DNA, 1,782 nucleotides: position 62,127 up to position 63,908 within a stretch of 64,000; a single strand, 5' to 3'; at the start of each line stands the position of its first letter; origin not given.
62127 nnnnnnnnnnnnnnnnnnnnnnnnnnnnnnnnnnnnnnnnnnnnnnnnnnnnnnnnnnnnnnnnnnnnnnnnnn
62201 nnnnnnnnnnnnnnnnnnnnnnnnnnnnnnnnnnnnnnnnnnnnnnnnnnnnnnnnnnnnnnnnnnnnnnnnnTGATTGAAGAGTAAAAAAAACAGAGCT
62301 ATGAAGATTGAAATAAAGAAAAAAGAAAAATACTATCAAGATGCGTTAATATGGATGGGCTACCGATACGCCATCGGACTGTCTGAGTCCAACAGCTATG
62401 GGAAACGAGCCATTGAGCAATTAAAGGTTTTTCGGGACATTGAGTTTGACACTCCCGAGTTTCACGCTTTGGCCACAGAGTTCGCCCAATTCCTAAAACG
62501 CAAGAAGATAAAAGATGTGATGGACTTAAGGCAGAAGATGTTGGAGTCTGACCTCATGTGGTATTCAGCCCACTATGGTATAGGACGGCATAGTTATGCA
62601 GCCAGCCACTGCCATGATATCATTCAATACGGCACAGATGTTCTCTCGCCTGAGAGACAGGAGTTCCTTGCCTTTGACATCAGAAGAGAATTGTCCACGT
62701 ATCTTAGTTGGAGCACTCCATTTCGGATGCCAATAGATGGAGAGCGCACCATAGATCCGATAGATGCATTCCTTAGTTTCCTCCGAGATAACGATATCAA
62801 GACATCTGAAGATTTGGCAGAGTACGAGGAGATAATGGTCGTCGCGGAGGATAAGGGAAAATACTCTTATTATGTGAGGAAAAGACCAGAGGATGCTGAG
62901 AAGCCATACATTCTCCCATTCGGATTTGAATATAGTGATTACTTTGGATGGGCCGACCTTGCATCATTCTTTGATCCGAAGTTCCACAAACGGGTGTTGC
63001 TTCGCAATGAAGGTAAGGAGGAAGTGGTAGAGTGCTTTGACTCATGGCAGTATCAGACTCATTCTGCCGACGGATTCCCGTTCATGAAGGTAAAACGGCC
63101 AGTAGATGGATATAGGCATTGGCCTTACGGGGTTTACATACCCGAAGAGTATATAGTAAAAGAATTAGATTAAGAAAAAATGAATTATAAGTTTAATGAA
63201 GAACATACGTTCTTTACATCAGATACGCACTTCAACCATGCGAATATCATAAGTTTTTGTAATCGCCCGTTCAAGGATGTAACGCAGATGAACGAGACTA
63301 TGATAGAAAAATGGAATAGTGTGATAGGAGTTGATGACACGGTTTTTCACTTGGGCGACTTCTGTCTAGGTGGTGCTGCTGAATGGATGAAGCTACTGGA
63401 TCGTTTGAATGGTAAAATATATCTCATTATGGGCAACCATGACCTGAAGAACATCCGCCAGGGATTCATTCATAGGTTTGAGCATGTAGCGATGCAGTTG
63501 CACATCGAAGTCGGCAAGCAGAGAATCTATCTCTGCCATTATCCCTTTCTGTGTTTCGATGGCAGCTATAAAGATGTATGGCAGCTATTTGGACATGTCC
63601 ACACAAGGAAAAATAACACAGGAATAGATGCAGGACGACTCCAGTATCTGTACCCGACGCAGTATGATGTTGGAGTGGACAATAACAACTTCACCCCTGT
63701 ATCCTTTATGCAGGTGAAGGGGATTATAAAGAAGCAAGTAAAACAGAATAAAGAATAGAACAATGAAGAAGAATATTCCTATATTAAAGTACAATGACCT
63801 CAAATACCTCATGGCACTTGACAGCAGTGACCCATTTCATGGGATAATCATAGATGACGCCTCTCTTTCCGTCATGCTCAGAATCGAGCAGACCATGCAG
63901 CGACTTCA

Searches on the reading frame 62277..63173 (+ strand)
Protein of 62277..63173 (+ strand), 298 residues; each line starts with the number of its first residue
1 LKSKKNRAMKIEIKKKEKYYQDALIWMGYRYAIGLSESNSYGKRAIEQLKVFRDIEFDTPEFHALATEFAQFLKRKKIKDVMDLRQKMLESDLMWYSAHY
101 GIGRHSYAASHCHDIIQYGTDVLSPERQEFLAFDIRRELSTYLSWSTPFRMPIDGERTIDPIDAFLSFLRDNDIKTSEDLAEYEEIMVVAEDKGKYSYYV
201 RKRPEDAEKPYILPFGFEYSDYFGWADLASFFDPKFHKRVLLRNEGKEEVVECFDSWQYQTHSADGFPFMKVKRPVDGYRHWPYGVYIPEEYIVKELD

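Call 9: search_protein_families(library=pfam, proteins=[window:62277-63173:+], max_evalue=0.1)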
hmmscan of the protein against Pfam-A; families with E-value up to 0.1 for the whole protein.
window:62277-63173:+ (298 aa): 2 families
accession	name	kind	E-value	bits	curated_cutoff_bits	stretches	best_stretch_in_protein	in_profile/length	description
PF18162.6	Arc_C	-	0.033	14.5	31.9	0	73-139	2-68/83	Arc C-lobe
PF24928.1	DUF7748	-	0.099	13.2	25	0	176-203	64-91/92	Domain of unknown function (DUF7748)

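Call 10: search_protein_families(library=phrogs, proteins=[window:62277-63173:+], max_evalue=0.1)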
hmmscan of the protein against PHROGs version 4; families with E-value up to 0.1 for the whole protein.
window:62277-63173:+ (298 aa): 1 family
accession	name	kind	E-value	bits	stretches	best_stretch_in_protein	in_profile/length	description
phrog_11947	-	unknown function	0.0028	18.7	0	92-141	15-64/100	-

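Call 56: search_protein_families(library=ncbifam, proteins=[window:62277-63173:+], max_evalue=0.01)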
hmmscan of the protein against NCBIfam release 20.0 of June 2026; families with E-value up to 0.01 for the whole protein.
window:62277-63173:+ (298 aa): 0 families

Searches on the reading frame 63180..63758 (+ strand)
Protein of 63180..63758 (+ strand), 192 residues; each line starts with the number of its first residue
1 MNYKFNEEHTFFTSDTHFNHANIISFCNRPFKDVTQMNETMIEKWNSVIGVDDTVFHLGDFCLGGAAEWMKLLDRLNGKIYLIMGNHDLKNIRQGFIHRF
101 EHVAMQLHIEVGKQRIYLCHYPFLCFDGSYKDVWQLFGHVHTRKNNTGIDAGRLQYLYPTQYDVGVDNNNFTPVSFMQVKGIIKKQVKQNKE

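Call 9: search_protein_families(library=pfam, proteins=[window:63180-63758:+], max_evalue=0.1)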
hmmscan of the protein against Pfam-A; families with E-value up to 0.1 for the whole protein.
window:63180-63758:+ (192 aa): 2 families
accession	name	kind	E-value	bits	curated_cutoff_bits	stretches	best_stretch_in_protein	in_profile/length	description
PF00149.33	Metallophos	-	1.2e-07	32.8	21.5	1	12-105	5-91/191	Calcineurin-like phosphoesterase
PF12850.12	Metallophos_2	-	1.7e-07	31.8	27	1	13-144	6-120/154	Calcineurin-like phosphoesterase superfamily domain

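Call 10: search_protein_families(library=phrogs, proteins=[window:63180-63758:+], max_evalue=0.1)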
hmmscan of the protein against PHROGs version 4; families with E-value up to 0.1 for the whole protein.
window:63180-63758:+ (192 aa): 3 families
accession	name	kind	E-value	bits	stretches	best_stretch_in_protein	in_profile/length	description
phrog_547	-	other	5.8e-51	173.9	1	5-190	26-206/245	phosphoesterase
phrog_30537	-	unknown function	3.6e-07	31.5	1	24-68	2-45/87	-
phrog_1649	-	other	0.00094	18.9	1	12-93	40-109/308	metallo-phosphoesterase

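Call 56: search_protein_families(library=ncbifam, proteins=[window:63180-63758:+], max_evalue=0.01)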
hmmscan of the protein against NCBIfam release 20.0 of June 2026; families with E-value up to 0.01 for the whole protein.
window:63180-63758:+ (192 aa): 2 families
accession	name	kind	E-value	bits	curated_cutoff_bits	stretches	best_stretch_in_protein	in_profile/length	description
TIGR00040.1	yfcE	subfamily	4e-05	23.8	56.25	1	52-121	29-86/158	YfcE family phosphodiesterase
TIGR04123.1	P_estr_lig_assc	hypoth_equivalog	0.00097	18.6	150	1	67-141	90-151/207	ligase-associated DNA damage response endonuclease PdeM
